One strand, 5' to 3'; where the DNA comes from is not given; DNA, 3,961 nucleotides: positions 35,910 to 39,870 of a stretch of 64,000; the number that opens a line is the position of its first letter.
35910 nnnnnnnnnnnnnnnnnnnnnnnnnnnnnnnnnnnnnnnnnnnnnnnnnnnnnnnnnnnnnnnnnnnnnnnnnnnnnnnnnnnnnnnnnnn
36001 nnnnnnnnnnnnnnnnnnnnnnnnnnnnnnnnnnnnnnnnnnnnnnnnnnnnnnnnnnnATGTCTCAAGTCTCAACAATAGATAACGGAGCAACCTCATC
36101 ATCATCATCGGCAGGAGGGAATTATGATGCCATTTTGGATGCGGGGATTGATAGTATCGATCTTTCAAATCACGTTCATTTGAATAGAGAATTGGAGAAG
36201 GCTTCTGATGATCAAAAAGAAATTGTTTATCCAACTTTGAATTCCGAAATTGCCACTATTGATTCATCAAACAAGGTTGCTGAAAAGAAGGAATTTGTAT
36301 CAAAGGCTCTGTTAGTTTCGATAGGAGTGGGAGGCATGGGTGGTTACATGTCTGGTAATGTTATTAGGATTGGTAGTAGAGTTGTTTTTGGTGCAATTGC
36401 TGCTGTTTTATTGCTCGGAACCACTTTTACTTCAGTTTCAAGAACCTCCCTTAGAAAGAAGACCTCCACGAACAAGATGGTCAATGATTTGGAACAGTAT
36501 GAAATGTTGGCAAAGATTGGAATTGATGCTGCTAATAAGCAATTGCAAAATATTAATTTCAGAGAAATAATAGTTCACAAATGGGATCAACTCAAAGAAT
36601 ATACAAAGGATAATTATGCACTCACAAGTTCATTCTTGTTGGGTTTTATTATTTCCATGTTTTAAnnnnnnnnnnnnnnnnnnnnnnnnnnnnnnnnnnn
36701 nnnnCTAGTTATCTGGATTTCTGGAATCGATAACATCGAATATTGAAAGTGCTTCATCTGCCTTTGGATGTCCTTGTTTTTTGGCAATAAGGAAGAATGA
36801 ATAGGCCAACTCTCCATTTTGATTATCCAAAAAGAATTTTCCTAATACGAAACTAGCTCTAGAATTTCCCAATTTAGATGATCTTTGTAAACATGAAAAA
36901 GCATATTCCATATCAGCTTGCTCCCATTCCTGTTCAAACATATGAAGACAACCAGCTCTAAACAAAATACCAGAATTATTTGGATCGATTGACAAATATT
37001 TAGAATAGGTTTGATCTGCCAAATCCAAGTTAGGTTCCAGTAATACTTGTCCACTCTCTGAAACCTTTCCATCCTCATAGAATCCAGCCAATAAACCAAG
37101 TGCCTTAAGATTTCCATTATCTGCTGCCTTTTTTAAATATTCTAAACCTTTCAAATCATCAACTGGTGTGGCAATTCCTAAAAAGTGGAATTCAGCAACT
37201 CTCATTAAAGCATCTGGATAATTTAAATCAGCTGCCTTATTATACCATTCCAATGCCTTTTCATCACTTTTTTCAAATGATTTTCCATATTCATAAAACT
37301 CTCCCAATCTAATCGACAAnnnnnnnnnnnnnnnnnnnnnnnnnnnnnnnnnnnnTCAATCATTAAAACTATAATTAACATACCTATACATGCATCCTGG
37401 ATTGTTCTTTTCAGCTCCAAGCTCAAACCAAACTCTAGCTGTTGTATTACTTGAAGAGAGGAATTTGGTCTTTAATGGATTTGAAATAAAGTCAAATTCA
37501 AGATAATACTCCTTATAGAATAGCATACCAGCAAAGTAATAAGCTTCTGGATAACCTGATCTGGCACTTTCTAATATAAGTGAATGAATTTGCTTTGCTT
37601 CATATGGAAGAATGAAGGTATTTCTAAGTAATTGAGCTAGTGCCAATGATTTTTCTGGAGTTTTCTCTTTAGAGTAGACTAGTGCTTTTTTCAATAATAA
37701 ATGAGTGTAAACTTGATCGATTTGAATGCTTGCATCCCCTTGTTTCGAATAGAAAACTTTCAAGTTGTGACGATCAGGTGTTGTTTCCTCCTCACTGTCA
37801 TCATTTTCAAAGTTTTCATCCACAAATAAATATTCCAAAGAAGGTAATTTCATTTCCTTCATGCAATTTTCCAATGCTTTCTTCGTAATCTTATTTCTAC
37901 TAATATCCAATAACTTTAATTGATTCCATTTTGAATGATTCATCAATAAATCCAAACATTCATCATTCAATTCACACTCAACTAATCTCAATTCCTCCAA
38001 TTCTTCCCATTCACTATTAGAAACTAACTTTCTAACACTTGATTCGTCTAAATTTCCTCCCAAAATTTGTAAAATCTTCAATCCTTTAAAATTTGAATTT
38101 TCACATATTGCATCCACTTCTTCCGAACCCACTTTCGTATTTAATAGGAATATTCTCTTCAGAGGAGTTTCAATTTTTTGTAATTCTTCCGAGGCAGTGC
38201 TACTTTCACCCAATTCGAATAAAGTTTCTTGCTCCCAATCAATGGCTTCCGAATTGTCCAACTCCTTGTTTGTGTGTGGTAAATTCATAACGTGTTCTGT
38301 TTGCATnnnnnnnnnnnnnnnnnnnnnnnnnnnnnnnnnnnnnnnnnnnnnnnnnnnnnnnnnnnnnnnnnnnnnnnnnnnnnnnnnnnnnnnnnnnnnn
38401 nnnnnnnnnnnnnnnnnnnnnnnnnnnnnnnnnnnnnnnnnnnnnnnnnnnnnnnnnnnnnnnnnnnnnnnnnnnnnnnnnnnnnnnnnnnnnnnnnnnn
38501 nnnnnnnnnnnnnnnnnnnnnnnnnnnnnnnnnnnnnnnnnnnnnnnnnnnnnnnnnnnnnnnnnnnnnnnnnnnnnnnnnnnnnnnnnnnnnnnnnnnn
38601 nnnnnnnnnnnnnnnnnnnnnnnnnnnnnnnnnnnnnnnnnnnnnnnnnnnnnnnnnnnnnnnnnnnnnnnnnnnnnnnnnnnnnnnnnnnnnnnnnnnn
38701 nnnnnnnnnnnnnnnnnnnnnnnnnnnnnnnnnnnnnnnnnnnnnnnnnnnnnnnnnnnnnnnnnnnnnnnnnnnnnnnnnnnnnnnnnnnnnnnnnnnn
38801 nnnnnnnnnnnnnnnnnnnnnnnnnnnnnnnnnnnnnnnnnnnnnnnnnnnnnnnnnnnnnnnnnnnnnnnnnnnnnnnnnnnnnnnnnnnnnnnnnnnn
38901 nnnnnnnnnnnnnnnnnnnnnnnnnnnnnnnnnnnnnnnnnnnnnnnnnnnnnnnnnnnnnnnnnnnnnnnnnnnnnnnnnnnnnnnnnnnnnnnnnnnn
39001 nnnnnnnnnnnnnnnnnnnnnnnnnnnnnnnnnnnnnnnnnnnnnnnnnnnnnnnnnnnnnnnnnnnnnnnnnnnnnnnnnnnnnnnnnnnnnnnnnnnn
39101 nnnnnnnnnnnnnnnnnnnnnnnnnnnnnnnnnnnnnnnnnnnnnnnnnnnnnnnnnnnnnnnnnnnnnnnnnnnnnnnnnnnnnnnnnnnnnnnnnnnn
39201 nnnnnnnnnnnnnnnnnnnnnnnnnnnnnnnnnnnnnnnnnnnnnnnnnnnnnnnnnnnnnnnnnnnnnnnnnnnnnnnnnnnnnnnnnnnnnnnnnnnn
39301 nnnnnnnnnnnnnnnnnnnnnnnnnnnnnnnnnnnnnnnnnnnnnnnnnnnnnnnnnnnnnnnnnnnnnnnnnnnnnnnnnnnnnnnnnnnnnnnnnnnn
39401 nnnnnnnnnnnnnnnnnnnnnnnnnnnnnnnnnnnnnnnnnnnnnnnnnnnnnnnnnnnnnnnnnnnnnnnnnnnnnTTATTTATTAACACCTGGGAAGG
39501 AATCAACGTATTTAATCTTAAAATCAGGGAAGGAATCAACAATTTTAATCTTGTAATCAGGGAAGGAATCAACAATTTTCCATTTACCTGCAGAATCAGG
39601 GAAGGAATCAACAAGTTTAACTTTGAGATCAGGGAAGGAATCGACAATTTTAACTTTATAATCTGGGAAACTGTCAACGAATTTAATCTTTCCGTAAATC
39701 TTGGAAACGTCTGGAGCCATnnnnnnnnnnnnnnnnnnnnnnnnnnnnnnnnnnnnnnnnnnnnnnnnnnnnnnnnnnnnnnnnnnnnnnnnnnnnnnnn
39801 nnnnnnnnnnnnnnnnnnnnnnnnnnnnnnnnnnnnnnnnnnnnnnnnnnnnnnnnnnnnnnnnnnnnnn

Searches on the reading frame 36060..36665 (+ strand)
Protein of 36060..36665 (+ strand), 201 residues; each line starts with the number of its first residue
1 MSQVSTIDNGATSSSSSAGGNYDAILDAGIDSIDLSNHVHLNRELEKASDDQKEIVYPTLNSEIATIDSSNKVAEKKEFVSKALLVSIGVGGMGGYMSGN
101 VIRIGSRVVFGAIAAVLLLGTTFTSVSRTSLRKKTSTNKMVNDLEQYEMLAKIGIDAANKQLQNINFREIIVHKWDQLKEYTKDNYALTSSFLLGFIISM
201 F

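Call 5: search_protein_families(library=pfam, proteins=[window:36060-36665:+], max_evalue=1)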
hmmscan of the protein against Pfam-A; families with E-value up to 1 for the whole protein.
window:36060-36665:+ (201 aa): 2 families
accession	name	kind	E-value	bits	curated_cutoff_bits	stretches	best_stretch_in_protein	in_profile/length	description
PF13277.11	YmdB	-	0.0027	17.5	27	1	19-59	46-86/253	YmdB-like protein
PF04930.20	FUN14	-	0.046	14.6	22.5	1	88-198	1-90/92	FUN14 family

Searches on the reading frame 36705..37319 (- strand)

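Call 5: search_protein_families(library=pfam, proteins=[window:36705-37319:-], max_evalue=1)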
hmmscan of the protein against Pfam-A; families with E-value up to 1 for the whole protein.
window:36705-37319:- (204 aa): 8 families
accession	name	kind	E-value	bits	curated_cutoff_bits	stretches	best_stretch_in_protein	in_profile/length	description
PF08238.18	Sel1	-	3.8e-19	68.8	30.7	2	4-34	6-36/36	Sel1 repeat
PF23310.1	TPR_27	-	6.8e-07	29.4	27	1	114-166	26-74/110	Plant tetratrico peptide repeats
PF14559.12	TPR_19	-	0.0083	16.9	25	0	100-135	9-44/68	Tetratricopeptide repeat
PF13431.12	TPR_17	-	0.018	15.8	24.4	1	105-135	2-32/34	Tetratricopeptide repeat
PF13414.12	TPR_11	-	0.022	14.9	26.8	0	20-33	11-24/42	TPR repeat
PF13181.12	TPR_8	-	0.12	13.1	25.7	0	97-115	16-34/34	Tetratricopeptide repeat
PF07719.23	TPR_2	-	0.15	12.7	27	0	20-33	18-31/34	Tetratricopeptide repeat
PF00515.34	TPR_1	-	0.26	11.6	27.8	0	20-33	18-31/34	Tetratricopeptide repeat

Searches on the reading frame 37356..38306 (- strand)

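Call 5: search_protein_families(library=pfam, proteins=[window:37356-38306:-], max_evalue=1)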
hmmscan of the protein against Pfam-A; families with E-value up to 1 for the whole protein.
window:37356-38306:- (316 aa): 2 families
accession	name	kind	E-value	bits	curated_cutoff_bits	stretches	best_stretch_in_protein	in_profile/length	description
PF13855.12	LRR_8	-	0.02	15.1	27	1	126-165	23-59/61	Leucine rich repeat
PF12799.13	LRR_4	-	0.11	13.2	27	1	129-166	2-34/44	Leucine Rich repeats (2 copies)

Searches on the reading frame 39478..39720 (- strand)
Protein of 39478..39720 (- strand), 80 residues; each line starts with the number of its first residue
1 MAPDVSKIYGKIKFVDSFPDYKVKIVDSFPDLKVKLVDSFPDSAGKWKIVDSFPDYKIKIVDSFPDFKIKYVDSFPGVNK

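Call 5: search_protein_families(library=pfam, proteins=[window:39478-39720:-], max_evalue=1)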
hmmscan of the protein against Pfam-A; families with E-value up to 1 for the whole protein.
window:39478-39720:- (80 aa): 5 families
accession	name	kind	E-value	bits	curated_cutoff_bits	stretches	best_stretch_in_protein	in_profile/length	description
PF22239.2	DUF6947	-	0.016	15.9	27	1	17-53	68-101/134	Domain of unknown function (DUF6947)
PF24999.1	LAMB4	-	0.016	15.5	27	0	7-33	12-38/66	Laminin subunit beta-4-like domain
PF21144.2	Aquarius_N_3rd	-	0.025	15.7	27.9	0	11-41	5-34/96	Intron-binding protein aquarius insert domain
PF07069.16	PRRSV_2b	-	0.23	12.4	25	0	13-28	14-29/73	Porcine reproductive and respiratory syndrome virus 2b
PF04669.19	PBDC1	-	0.24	11.8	28.5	0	13-28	40-55/126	PBDC1 protein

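Call 68: search_protein_families(library=ncbifam, proteins=[window:39478-39720:-], max_evalue=1)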
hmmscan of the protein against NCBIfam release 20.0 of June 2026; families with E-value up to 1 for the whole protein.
window:39478-39720:- (80 aa): 1 family
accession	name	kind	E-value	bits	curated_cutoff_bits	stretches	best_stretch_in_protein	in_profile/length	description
TIGR02174.1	CXXU_selWTH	subfamily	0.071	13.4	34.2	1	13-49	10-46/74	SelT/SelW/SelH family protein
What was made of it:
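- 39478..39720 (-): Convergent 80-codon ORF made of six 11-residue units VDSFPD[YLF]K[VI]K (33-nt DNA period). Its stop lies 52 nt from the fragment's stop. No family match (calls 5, 68).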
